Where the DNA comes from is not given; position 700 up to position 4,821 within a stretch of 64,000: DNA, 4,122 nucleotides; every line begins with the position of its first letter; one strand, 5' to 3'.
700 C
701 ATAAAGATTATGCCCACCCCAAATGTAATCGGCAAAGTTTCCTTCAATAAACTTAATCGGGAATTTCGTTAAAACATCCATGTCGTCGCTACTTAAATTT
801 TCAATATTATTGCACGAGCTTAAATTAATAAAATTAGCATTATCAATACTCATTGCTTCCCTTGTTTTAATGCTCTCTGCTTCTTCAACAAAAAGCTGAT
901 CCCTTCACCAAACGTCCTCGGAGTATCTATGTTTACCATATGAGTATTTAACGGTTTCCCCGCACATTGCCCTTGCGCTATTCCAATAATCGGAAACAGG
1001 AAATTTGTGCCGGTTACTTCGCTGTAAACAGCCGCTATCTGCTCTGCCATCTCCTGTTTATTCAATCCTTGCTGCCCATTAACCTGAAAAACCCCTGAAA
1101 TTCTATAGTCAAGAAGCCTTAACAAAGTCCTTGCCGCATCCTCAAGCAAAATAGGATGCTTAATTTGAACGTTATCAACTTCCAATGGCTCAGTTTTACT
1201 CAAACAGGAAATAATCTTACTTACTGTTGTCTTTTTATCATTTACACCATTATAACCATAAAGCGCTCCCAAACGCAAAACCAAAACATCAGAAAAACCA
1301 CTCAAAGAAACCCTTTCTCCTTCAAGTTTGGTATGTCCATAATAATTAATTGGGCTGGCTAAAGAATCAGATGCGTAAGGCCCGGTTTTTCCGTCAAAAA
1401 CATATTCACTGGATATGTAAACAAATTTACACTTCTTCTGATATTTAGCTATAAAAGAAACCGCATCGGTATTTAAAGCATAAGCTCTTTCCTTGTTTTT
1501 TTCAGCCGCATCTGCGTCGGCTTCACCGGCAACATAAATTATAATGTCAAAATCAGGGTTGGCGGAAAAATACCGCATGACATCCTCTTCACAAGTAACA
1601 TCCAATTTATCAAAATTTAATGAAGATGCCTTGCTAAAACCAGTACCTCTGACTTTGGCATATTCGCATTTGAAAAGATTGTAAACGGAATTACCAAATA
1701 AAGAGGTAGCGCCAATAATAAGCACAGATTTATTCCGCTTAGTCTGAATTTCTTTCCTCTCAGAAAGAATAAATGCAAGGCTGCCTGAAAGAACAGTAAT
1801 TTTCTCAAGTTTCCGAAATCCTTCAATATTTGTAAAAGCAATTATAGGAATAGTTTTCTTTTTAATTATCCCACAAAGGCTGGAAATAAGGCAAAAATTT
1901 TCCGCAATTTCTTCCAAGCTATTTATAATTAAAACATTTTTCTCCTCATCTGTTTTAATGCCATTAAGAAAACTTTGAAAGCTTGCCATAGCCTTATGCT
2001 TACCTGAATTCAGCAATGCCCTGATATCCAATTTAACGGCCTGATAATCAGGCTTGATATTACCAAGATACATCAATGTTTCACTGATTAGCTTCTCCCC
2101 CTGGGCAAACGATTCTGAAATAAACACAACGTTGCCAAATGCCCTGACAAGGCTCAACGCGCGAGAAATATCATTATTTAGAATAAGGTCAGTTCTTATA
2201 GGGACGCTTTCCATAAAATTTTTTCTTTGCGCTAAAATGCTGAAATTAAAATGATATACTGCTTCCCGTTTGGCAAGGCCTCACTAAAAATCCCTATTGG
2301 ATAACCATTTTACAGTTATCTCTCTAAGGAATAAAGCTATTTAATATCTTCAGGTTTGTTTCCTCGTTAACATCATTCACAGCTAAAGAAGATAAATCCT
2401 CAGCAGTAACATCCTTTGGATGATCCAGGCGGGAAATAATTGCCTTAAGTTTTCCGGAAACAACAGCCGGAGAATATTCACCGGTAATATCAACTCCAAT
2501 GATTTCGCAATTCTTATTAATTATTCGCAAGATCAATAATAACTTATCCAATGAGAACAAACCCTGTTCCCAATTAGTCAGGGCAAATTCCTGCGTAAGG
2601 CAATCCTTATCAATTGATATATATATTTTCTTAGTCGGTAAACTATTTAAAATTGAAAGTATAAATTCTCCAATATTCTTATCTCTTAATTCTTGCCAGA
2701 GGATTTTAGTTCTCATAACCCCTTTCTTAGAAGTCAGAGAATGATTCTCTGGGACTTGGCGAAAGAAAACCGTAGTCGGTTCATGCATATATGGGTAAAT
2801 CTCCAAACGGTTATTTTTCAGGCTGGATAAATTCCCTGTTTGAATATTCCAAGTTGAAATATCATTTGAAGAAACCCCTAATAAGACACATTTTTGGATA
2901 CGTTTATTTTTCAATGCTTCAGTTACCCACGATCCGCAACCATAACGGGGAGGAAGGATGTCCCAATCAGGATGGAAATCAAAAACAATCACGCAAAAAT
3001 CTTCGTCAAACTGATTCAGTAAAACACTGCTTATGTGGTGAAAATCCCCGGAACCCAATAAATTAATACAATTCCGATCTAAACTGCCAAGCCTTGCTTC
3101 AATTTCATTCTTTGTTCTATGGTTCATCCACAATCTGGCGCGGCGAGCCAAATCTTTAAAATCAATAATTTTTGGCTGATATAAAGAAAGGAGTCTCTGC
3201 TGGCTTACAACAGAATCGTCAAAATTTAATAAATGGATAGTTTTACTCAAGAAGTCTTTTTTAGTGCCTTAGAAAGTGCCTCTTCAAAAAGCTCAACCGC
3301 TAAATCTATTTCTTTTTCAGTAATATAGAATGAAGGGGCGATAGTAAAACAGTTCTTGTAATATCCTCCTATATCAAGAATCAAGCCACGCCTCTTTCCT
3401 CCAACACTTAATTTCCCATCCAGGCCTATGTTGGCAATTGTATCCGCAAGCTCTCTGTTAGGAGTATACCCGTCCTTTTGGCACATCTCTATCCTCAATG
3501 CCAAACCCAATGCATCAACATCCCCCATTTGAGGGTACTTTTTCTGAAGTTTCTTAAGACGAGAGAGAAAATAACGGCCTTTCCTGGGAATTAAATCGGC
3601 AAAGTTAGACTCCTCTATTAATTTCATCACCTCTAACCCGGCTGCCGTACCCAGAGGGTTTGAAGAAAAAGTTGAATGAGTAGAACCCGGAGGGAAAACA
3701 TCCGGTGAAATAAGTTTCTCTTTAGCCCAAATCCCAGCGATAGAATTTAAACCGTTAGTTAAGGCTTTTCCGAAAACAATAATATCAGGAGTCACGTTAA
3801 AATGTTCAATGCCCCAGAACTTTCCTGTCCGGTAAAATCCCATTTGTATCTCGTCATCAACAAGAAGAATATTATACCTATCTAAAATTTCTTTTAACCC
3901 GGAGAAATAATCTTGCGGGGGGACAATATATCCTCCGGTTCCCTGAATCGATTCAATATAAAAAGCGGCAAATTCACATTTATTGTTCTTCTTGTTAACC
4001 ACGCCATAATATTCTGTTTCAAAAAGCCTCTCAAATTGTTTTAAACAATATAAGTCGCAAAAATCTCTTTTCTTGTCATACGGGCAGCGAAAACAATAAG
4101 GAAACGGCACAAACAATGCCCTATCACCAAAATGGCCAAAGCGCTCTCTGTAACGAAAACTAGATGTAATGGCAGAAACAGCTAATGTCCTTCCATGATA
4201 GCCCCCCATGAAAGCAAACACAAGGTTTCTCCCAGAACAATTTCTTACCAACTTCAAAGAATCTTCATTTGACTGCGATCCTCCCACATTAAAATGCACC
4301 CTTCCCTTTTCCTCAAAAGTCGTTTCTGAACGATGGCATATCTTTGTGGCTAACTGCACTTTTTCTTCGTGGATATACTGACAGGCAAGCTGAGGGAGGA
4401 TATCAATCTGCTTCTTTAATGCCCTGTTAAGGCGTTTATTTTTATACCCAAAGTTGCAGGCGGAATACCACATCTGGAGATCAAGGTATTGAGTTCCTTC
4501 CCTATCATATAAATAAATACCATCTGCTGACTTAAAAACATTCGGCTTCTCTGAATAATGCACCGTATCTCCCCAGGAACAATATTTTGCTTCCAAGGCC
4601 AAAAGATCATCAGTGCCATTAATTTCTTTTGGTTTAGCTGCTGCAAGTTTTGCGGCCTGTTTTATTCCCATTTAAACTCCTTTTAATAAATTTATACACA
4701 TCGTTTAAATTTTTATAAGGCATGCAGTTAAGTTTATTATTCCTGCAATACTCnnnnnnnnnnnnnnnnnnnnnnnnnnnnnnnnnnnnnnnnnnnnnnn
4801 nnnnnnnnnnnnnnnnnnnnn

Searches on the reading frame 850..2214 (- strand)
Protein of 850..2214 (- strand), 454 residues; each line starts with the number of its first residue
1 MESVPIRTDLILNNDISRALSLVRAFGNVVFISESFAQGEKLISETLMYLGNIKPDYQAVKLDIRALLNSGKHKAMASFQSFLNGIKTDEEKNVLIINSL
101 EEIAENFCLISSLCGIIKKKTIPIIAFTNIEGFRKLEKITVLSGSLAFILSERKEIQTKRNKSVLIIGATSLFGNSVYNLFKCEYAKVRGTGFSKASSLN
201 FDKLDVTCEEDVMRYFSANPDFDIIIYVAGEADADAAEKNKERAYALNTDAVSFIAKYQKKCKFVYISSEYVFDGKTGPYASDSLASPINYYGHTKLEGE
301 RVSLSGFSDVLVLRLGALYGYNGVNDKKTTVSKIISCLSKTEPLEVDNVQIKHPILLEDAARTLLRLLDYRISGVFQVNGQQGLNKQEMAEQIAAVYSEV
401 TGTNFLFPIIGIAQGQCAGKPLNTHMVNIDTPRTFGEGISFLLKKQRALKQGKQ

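Call 48: search_protein_families(library=pfam, proteins=[window:850-2214:-], max_evalue=0.00001)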
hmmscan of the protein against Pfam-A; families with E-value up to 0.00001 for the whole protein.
window:850-2214:- (454 aa): 2 families
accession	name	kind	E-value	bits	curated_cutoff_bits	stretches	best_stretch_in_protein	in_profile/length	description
PF04321.23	RmlD_sub_bind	-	4.4e-38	131.4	27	1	164-436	3-268/287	RmlD substrate binding domain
PF01370.27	Epimerase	-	2.6e-13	50.4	20.9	1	164-340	1-195/240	NAD dependent epimerase/dehydratase family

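Call 77: find_encoding_contigs(protein=window:850-2214:-, flank=10000, max_places=1)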
Protein window:850-2214:- (454 aa): no gene with exactly this product is on record in the collection.

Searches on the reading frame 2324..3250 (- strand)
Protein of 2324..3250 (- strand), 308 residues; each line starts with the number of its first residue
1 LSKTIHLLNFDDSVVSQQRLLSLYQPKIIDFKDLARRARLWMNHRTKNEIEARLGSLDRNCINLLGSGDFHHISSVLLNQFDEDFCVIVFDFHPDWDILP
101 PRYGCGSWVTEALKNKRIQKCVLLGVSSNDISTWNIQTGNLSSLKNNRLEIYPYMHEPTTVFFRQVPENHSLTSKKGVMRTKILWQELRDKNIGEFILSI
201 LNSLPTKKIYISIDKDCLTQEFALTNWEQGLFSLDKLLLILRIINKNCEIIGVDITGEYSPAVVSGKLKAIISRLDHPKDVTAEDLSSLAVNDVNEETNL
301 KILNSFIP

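Call 48: search_protein_families(library=pfam, proteins=[window:2324-3250:-], max_evalue=0.00001)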
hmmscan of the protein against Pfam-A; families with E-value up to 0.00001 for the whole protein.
window:2324-3250:- (308 aa): 1 family
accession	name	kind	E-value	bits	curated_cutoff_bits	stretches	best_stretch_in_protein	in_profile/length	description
PF00491.26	Arginase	-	3.8e-08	33.6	22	0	183-263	177-259/280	Arginase family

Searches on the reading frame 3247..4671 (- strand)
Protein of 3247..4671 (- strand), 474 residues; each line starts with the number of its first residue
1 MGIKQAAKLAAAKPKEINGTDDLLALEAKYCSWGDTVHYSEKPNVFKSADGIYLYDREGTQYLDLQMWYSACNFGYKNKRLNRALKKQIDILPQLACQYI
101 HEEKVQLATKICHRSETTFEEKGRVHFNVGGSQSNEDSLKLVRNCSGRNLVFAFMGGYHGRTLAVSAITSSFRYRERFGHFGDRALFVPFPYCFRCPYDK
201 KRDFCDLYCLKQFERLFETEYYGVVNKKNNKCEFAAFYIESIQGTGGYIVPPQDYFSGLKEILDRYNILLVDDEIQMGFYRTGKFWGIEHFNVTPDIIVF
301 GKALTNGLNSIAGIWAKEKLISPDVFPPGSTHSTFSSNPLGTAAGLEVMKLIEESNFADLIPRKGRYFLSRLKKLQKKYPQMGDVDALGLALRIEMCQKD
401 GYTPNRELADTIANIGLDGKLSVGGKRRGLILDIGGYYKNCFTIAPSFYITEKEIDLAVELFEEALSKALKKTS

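Call 48: search_protein_families(library=pfam, proteins=[window:3247-4671:-], max_evalue=0.00001)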
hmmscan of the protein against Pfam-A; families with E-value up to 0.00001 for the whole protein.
window:3247-4671:- (474 aa): 1 family
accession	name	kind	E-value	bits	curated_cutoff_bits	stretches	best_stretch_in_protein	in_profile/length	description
PF00202.27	Aminotran_3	-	3.6e-75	253.6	30.5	1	44-466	11-403/403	Aminotransferase class-III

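Call 79: find_encoding_contigs(protein=window:3247-4671:-, flank=10000, max_places=1)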
Protein window:3247-4671:- (474 aa): 2 contigs read that carry it; 1 place shown.
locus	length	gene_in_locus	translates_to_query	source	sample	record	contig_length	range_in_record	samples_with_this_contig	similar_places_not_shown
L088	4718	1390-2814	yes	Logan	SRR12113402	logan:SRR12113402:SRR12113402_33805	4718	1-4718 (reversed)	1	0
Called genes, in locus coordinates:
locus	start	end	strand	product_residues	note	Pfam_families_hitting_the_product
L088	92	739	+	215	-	PF00583:Acetyltransf_1 (faint)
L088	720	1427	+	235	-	PF06888:Put_Phosphatase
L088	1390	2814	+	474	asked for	PF00202:Aminotran_3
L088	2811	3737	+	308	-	PF00491:Arginase (faint)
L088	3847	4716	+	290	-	?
